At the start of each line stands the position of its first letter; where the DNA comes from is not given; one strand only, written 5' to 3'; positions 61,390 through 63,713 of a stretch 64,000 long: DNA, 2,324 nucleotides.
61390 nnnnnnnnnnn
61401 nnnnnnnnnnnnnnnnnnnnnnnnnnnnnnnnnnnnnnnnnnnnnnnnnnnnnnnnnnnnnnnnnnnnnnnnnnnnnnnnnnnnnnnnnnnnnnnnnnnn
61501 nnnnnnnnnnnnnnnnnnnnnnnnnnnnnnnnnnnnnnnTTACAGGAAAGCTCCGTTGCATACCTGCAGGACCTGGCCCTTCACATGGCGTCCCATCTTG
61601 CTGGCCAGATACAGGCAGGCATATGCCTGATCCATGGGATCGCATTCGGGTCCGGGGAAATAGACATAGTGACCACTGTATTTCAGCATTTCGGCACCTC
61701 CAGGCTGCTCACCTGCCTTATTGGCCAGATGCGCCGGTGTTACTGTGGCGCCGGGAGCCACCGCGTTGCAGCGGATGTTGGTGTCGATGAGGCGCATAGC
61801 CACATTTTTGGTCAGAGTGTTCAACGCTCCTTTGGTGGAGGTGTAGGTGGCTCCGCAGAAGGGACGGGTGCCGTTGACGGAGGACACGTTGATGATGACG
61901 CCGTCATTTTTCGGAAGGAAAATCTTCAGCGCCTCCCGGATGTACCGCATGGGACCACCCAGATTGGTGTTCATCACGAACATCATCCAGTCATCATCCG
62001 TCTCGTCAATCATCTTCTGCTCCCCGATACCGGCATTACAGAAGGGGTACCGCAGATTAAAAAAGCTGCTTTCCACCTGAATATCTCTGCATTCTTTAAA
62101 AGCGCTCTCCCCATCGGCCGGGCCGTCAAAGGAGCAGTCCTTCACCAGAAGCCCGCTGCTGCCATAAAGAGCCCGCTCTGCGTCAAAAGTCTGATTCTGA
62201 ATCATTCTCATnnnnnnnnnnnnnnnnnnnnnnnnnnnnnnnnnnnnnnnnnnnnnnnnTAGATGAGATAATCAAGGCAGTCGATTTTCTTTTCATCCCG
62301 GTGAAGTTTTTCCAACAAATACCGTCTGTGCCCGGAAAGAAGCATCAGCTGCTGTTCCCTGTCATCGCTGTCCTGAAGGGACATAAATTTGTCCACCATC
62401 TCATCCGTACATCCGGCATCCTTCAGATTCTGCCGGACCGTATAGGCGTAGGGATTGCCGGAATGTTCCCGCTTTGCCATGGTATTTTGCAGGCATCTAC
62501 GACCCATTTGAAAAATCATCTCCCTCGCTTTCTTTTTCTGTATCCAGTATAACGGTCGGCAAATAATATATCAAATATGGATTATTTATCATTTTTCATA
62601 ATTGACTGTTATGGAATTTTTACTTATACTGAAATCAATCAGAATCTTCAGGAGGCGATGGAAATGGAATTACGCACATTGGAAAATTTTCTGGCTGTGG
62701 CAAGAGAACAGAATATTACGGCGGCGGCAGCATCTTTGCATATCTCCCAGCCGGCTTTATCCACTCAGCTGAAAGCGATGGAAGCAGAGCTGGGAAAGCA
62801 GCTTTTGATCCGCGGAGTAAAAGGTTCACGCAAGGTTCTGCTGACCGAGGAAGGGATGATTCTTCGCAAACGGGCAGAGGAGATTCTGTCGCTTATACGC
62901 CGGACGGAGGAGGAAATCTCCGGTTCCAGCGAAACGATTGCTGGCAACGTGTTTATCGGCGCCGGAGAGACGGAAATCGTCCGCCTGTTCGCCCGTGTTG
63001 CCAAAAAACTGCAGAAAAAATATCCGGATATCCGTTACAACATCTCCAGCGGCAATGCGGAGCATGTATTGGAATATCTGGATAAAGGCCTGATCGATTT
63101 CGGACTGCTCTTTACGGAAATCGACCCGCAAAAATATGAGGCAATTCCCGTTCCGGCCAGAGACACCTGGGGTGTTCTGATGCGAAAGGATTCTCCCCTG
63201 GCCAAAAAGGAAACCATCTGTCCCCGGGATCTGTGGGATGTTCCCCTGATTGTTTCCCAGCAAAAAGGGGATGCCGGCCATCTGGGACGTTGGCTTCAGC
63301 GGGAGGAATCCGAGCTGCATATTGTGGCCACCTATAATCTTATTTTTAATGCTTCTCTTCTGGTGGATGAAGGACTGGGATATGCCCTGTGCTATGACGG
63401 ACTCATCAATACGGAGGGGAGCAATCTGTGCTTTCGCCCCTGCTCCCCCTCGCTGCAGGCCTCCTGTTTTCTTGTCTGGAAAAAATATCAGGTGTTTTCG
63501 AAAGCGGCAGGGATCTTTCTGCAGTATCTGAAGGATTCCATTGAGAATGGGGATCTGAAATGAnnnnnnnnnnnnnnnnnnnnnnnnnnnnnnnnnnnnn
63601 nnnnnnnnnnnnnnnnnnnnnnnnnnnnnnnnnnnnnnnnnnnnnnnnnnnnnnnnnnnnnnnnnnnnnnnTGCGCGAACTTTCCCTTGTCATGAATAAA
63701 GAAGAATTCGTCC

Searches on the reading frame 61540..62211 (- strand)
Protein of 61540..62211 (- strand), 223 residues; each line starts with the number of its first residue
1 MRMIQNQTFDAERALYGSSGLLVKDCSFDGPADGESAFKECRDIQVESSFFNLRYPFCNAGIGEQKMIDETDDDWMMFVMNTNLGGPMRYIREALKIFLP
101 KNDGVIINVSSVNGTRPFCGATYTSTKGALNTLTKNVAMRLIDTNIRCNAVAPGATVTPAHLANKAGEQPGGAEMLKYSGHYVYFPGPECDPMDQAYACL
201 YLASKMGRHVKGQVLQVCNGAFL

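Call 66: search_protein_families(library=pfam, proteins=[window:61540-62211:-], max_evalue=0.0001)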
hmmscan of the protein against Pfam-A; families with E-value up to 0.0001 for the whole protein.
window:61540-62211:- (223 aa): 3 families
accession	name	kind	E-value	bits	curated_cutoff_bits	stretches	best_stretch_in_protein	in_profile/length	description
PF13561.12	adh_short_C2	-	3.9e-25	89.2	27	1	46-220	65-234/236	Enoyl-(Acyl carrier protein) reductase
PF00106.31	adh_short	-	3.6e-23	82.5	26.6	1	58-161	83-187/195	short chain dehydrogenase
PF12541.14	DUF3737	-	2.4e-14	53.6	23.9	1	3-58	2-54/275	Protein of unknown function (DUF3737)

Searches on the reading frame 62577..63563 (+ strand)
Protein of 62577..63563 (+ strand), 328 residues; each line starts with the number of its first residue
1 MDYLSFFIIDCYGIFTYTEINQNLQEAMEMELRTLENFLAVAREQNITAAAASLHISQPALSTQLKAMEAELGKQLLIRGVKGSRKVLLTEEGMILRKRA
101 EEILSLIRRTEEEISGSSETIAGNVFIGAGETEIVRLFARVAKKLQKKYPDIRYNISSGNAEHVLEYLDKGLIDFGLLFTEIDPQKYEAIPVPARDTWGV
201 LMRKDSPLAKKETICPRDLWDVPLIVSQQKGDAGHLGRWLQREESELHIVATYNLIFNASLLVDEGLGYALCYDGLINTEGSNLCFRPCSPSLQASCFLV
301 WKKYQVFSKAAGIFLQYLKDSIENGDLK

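Call 66: search_protein_families(library=pfam, proteins=[window:62577-63563:+], max_evalue=0.0001)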
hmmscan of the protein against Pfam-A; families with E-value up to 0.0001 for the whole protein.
window:62577-63563:+ (328 aa): 2 families
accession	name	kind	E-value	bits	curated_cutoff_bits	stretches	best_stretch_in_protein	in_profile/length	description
PF03466.25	LysR_substrate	-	7.2e-25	88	28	1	121-321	4-207/209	LysR substrate binding domain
PF00126.33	HTH_1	-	2.5e-19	69.4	26.6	1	32-93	1-59/60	Bacterial regulatory helix-turn-helix protein, lysR family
